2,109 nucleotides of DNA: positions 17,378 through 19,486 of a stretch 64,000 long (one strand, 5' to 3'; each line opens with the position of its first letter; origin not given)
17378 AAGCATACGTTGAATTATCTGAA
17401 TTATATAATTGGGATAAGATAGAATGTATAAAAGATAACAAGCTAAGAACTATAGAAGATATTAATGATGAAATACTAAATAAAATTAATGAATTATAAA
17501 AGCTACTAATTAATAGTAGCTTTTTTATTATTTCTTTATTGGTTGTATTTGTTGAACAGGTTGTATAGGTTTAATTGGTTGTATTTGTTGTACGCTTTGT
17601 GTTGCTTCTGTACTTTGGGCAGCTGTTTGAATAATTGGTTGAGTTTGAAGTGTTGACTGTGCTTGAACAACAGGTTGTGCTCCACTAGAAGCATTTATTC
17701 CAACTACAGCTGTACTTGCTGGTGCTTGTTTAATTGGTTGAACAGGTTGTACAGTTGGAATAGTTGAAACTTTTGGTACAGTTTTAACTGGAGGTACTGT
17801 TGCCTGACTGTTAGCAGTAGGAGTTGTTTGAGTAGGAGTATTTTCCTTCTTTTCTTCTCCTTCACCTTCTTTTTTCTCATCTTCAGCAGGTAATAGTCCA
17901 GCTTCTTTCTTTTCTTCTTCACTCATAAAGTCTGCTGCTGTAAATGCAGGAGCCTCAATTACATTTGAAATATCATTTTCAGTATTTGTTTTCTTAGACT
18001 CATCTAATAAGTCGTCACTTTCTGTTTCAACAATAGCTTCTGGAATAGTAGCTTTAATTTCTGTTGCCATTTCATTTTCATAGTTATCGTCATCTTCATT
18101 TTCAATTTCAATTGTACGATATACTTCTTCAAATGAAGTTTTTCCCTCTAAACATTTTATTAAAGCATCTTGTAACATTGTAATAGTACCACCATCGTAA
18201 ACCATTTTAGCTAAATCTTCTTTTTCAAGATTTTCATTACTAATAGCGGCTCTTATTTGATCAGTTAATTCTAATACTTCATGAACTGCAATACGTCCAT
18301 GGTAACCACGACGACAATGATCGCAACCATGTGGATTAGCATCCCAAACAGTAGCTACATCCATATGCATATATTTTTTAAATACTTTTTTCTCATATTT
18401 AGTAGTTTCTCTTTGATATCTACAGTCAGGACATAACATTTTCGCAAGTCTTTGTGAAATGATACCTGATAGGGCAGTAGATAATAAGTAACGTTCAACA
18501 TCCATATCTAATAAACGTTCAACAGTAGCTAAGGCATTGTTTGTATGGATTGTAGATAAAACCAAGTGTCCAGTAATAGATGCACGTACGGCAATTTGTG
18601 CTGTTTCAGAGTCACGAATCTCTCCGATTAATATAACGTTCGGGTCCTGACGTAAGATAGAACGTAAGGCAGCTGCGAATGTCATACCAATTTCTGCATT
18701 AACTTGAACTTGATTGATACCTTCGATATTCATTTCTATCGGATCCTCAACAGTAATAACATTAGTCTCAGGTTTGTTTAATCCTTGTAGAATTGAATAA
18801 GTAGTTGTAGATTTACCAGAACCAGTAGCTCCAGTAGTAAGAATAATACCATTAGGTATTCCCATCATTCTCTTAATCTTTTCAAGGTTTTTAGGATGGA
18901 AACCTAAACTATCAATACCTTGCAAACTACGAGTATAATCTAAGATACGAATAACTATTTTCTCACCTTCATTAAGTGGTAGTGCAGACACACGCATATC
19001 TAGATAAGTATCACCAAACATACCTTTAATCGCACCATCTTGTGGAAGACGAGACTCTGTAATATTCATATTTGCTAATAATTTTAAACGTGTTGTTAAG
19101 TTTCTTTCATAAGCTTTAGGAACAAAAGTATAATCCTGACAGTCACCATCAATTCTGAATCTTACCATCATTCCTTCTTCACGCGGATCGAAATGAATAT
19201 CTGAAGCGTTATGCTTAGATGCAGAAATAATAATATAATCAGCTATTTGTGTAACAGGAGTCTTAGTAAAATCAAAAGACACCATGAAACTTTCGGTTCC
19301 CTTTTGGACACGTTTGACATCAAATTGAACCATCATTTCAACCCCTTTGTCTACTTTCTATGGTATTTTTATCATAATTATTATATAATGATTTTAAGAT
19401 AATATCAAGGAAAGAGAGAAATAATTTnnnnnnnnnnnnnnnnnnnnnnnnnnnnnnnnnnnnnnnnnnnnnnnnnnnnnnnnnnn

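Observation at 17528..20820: Divergent minimal type IV filament module: ATPase facing two prepilins, no platform protein or prepilin peptidase nearby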

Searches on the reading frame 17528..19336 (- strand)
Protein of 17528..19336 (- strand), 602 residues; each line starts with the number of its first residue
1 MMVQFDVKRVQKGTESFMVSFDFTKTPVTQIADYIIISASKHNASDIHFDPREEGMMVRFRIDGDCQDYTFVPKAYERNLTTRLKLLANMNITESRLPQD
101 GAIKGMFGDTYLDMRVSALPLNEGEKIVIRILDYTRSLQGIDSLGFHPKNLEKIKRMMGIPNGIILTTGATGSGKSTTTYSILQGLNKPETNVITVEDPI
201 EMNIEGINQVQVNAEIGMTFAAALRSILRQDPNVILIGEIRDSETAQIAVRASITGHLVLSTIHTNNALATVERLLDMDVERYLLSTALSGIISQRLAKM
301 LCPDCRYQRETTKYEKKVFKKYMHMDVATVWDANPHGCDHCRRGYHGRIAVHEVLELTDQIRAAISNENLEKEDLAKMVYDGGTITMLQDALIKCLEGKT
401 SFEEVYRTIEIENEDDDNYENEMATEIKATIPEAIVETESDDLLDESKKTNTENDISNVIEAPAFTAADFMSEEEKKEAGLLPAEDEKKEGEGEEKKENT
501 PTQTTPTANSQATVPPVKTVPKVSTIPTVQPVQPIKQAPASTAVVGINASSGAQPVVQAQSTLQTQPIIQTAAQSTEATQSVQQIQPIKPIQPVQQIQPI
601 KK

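Call 4: search_protein_families(library=pfam, proteins=[window:17528-19336:-], max_evalue=0.1)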
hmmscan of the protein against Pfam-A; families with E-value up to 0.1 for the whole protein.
window:17528-19336:- (602 aa): 9 families
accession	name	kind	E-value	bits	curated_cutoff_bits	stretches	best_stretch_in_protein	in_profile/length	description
PF00437.27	T2SSE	-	4.7e-116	387.9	24.9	1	26-407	6-370/370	Type II/IV secretion system protein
PF13173.12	AAA_14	-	0.01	16.3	27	1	163-254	3-85/129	AAA domain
PF01935.23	DUF87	-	0.024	15.2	23.2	1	169-194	30-56/220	Helicase HerA, central domain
PF00005.33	ABC_tran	-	0.027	15.5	25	1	165-222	14-67/137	ABC transporter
PF13401.12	AAA_22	-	0.027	15.2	27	1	162-203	5-46/130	AAA domain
PF15699.10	NPR1_interact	-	0.037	15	27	1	447-502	36-91/109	NPR1 interacting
PF13555.12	AAA_29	-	0.045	14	27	0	161-177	21-37/61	P-loop containing region of AAA domain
PF22453.1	TubZ-like_C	-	0.092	13.2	26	0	363-448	7-93/144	Tubulin/FtsZ-like protein TubZ-like, C-terminal domain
PF20720.3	nSTAND3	-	0.099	12.8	27.2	0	162-200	17-55/155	Novel STAND NTPase 3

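Call 9: find_related_loci(query=window:17531-19336:-, collection=genome_contigs, flank=10000)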
Query window:17531-19336:- (602 aa) in genome_contigs; peptide patterns used: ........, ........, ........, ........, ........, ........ (x = any residue, [..] = any of these).
324 stretches matched a pattern; 283 encode a relative of the query (tblastn E <= 1e-3); the best 80 are kept; 80 distinct loci.
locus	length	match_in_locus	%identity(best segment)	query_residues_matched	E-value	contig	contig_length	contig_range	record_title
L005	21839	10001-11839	85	1-598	0e+0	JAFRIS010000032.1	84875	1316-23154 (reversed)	MAG: Bacilli bacterium isolate RGIG2506 Goat_Jejunum-3__c303221, whole genome shotgun sequence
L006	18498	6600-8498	81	1-598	0e+0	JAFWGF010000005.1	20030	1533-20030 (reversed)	MAG: Bacilli bacterium isolate RGIG5711 Sheep_Duodenum.Co__c79706, whole genome shotgun sequence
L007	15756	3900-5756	76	1-593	0e+0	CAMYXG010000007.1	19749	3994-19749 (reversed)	MAG TPA_asm: uncultured Bacillales bacterium isolate SRR10912533_bin.22_metaWRAP_v1.3_MAG genome assembly, contig: ERZ14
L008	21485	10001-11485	83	1-514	0e+0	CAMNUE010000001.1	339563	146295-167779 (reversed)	MAG: uncultured bacterium isolate SRR19792995_bin.67_metawrap_v1.3_MAG genome assembly, contig: ERZ12290371_5, whole gen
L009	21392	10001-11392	91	1-463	0e+0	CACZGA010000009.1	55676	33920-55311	MAG: uncultured Erysipelotrichaceae bacterium isolate RUG12586 genome assembly, contig: RUG12586_asm_9, whole genome sho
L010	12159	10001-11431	90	1-477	0e+0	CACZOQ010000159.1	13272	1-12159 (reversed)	MAG: uncultured Erysipelotrichaceae bacterium isolate RUG12809 genome assembly, contig: RUG12809_asm_159, whole genome s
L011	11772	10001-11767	74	1-599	0e+0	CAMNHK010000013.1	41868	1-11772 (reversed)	MAG: uncultured Bacillales bacterium isolate SRR873596_bin.89_metaWRAP_v1.3_MAG genome assembly, contig: NODE.1811_lengt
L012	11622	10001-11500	83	1-507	0e+0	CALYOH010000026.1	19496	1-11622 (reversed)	MAG: uncultured Bacillales bacterium isolate SRR13040389_bin.19_metaWRAP_v1.3_MAG genome assembly, contig: ERZ8969618.20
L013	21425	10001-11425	85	1-478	0e+0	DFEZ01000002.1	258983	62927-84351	MAG TPA_asm: Bacillales bacterium UBA3789 UBA3789_contig_7269, whole genome shotgun sequence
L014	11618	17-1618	77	1-533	0e+0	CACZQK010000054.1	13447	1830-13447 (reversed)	MAG: uncultured Erysipelotrichaceae bacterium isolate RUG12858 genome assembly, contig: RUG12858_asm_54, whole genome sh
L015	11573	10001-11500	82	1-500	0e+0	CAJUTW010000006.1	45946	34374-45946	MAG TPA_asm: uncultured Bacilli bacterium isolate MGBC165561 genome assembly, contig: MGBC165561.6, whole genome shotgun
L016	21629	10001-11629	76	1-540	0e+0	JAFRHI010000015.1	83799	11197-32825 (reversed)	MAG: Bacilli bacterium isolate RGIG2470 Goat_Jejunum-2__c214797, whole genome shotgun sequence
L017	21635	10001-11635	74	1-568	0e+0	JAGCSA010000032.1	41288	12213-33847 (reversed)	MAG: Bacilli bacterium isolate RGIG10070 Yak_Rumen-1__c1218979, whole genome shotgun sequence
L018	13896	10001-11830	72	1-599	0e+0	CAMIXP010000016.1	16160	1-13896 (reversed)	MAG: uncultured Bacillales bacterium isolate SRR12081302_bin.69_metaWRAP_v1.3_MAG genome assembly, contig: ERZ12289775.6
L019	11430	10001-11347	88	1-449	0e+0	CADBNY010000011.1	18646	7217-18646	MAG: uncultured Erysipelotrichaceae bacterium isolate RUG14143 genome assembly, contig: RUG14143_asm_11, whole genome sh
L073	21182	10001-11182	67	17-412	0e+0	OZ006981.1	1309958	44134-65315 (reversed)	MAG: uncultured Bacilli bacterium isolate pooled_contig_21585_metaflye_circ MAG genome assembly, chromosome: 1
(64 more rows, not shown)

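Call 16: search_protein_families(library=ncbifam, proteins=[window:17528-19336:-], max_evalue=1)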
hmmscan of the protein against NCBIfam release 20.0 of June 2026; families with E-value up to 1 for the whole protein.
window:17528-19336:- (602 aa): 23 families
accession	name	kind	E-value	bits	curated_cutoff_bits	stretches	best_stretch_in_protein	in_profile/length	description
TIGR02533.1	type_II_gspE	equivalog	1.2e-135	453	630.25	1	25-407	106-484/486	type II secretion system ATPase GspE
TIGR02538.1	type_IV_pilB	equivalog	2.6e-130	435.7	675.65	1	25-408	178-561/564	type IV-A pilus assembly ATPase PilB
NF007755.0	PRK10436.1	equivalog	3.3e-123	411.8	617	1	22-413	79-463/465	type II secretion system protein GspE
NF053534.1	T4PilAsmATPsTfpB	equivalog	2.4e-111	372.9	850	1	24-409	197-582/584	type IV pilus assembly ATPase TfpB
NF041000.1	ATPase_ComGA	equivalog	9e-79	264.2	300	1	35-299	3-266/267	competence type IV pilus ATPase ComGA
TIGR01420.1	pilT_fam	subfamily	2.2e-50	171.8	319.1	1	35-299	5-269/343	PilT/PilU family type 4a pilus ATPase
TIGR02525.1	plasmid_TraJ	equivalog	8.3e-25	87.5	368.3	1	161-279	148-273/372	plasmid transfer ATPase TraJ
TIGR02524.1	dot_icm_DotB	equivalog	7.7e-20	71.4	463.3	1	161-277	133-258/358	Dot/Icm type IV secretion system ATPase DotB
TIGR02782.1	TrbB_P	equivalog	1.7e-15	57.2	304.55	1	165-276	139-253/303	P-type conjugative transfer ATPase TrbB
TIGR02788.1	VirB11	equivalog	2.8e-15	56.1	249.95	1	165-280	147-267/308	P-type DNA transfer ATPase VirB11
NF058587.1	archaellum_moto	equivalog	2.8e-14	52.8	550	1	165-275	278-393/527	archaellum flagellar ATPase motor FlaI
NF010469.0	PRK13894.1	subfamily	7.6e-14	51.8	508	1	165-276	152-265/320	conjugal transfer ATPase TrbB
NF010407.0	PRK13833.1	subfamily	2.7e-12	46.8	499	1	165-280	147-264/323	conjugal transfer protein TrbB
TIGR03819.1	heli_sec_ATPase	hypoth_equivalog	4.4e-12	45.8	373.15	1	70-275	89-297/340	TadA family conjugal transfer-associated ATPase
NF010425.0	PRK13851.1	equivalog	7.6e-10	38.2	461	1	150-276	150-281/344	type IV secretion system protein VirB11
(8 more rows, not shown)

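Call 17: search_solved_structures(query=window:17528-19336:-, max_evalue=1e-20)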
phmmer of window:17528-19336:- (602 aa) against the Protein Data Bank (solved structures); distinct sequences matched with E-value up to 1e-20: 22.
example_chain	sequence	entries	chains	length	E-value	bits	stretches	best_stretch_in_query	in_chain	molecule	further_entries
4pht_A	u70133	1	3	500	1.9e-98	333.7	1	26-408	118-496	General secretory pathway protein E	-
1p9r_A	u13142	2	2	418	1.3e-96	327.7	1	26-407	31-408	General secretion pathway protein E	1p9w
4kss_A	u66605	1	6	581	1.4e-96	327.6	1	26-410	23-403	Type II secretion system protein E, hemolysin-coregulated protein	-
4ksr_A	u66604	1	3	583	1.6e-96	327.4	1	26-409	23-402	Type II secretion system protein E, Hemolysin-coregulated protein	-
3jc8_Ba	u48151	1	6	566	1.4e-93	317.7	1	24-406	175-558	Type IV-A pilus assembly ATPase PilB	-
5zfr_A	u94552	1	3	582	2.2e-92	313.7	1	25-408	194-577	Type IV pilus biogenesis ATPase PilB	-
6olj_C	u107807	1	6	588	2.6e-92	313.5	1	25-408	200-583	Type IV pilus biogenesis ATPase PilB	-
5tsg_B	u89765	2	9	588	7.5e-92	312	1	25-408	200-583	Type IV pilus biogenesis ATPase PilB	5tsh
6ejf_A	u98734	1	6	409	1.1e-91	311.4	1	34-411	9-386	Type IV pilus assembly protein PilF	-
5oiu_A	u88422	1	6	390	2e-91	310.6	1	32-410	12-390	Type IV pilus assembly protein PilF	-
5it5_F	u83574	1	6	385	2.5e-91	310.2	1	34-410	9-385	ATP binding motif-containing protein PilF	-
6f8l_G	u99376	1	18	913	4.5e-91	309.4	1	26-411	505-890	Type IV pilus assembly protein PilF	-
8dze_A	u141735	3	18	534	1.9e-36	129.1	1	114-367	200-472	BfpD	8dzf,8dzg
3jvu_A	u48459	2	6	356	1.1e-33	119.9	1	37-300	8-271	Twitching mobility protein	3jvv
2ewv_A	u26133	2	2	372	2.7e-32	115.4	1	36-298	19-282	twitching motility protein PilT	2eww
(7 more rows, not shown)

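Call 20: search_dna_similar(query=window:17528-19336:-, collection=plasmids, mode=protein, max_rows=25)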
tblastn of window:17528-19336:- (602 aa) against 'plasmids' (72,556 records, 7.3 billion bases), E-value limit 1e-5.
Records with a match: 4742; places in all: 7361; records where one place covers at least 80% of the query: 0.
Best place of each record, by identity: <60% 4742.
By first word of the organism name: Escherichia 2251; Salmonella 527; Klebsiella 332; Pseudomonas 272; Acinetobacter 162; Vibrio 145; Shigella 144; Ralstonia 121; Serratia 101; Burkholderia 85; and 162 more.
By predicted mobility (MOB-suite, as given by PLSDB): conjugative 3086; non-mobilizable 1039; mobilizable 617.
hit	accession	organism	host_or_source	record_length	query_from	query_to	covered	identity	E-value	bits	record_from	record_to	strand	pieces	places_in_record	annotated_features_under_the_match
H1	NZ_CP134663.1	Escherichia coli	Larus michahellis,bacteria,cloaca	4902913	24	407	64%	45.2%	7e-90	311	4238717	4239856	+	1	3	none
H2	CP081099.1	Rhodobacteraceae bacterium M382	-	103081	3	407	67%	42.8%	7e-86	300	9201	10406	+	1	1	tadA: Flp pilus assembly complex ATPase component TadA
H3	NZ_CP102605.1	Pantoea sp. SOD02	cell culture,urban freshwater stream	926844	27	408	63%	45.0%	4e-86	300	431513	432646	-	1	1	gspE: type II secretion system ATPase GspE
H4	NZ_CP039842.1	Escherichia coli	Food (meat)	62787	27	407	63%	44.9%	2e-85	298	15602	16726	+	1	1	gspE: type II secretion system ATPase GspE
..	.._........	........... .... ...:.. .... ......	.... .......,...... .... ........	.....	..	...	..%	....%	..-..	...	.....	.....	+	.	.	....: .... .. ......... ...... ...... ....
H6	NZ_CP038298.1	Escherichia coli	Homo sapiens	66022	27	407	63%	44.9%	2e-85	298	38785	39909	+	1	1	gspE: type II secretion system ATPase GspE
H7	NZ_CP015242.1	Escherichia coli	Homo sapiens,stool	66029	27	407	63%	44.9%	2e-85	298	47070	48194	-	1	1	gspE: type II secretion system ATPase GspE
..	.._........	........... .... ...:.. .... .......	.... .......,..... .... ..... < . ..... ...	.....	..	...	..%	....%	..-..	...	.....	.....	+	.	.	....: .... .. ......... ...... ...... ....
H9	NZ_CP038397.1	Escherichia coli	Homo sapiens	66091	27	407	63%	44.9%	2e-85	298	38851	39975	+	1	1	gspE: type II secretion system ATPase GspE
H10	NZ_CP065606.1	Escherichia coli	-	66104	27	407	63%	44.9%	2e-85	298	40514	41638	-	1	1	gspE: type II secretion system ATPase GspE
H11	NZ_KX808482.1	Escherichia coli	Homo sapiens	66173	27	407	63%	44.9%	2e-85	298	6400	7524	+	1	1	gspE: type II secretion system ATPase GspE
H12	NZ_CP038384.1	Escherichia coli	Homo sapiens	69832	27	407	63%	44.9%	2e-85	298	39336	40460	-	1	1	gspE: type II secretion system ATPase GspE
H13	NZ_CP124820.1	Escherichia coli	Homo sapiens,Human gut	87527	27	407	63%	44.9%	2e-85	298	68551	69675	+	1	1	gspE: type II secretion system ATPase GspE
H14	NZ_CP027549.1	Escherichia coli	Homo sapiens,stool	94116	27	407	63%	44.9%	2e-85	298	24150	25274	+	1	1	gspE: type II secretion system ATPase GspE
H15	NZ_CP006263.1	Escherichia coli O145:H28 str. RM13516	Homo sapiens,feces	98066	27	407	63%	44.9%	2e-85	298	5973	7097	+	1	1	gspE: type II secretion system ATPase GspE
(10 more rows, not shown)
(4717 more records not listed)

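Call 24: get_annotated_region(hit=H5, flank=9000)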
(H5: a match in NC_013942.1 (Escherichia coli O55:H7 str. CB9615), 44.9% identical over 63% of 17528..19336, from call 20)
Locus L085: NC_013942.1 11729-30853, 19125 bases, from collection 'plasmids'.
description: Escherichia coli O55:H7 str. CB9615 plasmid pO55, complete sequence
organism: Escherichia coli O55:H7 str. CB9615 (NCBI taxid 701177)
taxonomy: Bacteria; Pseudomonadota; Gammaproteobacteria; Enterobacterales; Enterobacteriaceae; Escherichia; Escherichia coli; Escherichia coli O55:H7 str. CB9615
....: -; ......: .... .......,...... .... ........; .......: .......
typing (MOB-suite, as given by PLSDB): mobilizable; replicon IncFIB; mating-pair formation MPF_F
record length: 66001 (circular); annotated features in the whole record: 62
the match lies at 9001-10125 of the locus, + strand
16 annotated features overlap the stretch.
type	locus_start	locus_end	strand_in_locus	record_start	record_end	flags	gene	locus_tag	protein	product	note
CDS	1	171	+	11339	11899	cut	-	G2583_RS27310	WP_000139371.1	fertility inhibition protein FinO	-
CDS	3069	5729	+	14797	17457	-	stcE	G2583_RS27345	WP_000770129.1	M66 family glycomucinase StcE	-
CDS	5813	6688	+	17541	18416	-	gspC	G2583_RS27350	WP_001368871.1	type II secretion system protein GspC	GO:0015628 - protein secretion by the type II secretion system [Evidence IEA]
predicted_resistance_gene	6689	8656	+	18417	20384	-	etpD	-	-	variant type II secretion system secretin EtpD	predicted by amrfinderplus; class ; identity 99.7%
CDS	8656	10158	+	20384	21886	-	gspE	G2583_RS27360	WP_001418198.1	type II secretion system ATPase GspE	GO:0015628 - protein secretion by the type II secretion system [Evidence IEA]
CDS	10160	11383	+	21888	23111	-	gspF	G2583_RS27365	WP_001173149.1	type II secretion system inner membrane protein GspF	GO:0015628 - protein secretion by the type II secretion system [Evidence IEA]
CDS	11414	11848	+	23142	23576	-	gspG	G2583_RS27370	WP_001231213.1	type II secretion system major pseudopilin GspG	GO:0015628 - protein secretion by the type II secretion system [Evidence IEA]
CDS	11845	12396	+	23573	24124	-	gspH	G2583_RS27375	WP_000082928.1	type II secretion system minor pseudopilin GspH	GO:0015628 - protein secretion by the type II secretion system [Evidence IEA]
CDS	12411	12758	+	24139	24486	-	gspI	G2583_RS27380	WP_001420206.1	type II secretion system minor pseudopilin GspI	GO:0015628 - protein secretion by the type II secretion system [Evidence IEA]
CDS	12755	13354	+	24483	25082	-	gspJ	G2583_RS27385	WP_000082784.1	type II secretion system minor pseudopilin GspJ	GO:0015628 - protein secretion by the type II secretion system [Evidence IEA]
CDS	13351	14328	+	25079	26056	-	gspK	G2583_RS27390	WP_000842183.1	type II secretion system minor pseudopilin GspK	GO:0009306 - protein secretion [Evidence IEA]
CDS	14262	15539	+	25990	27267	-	gspL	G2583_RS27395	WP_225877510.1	type II secretion system protein GspL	GO:0015628 - protein secretion by the type II secretion system [Evidence IEA]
CDS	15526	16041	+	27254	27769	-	-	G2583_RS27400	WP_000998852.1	type II secretion system protein M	-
CDS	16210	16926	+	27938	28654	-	-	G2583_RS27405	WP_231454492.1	A24 family peptidase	-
CDS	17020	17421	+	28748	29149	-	eptO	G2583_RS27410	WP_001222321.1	GspS family T2SS pilot lipoprotein variant EptO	-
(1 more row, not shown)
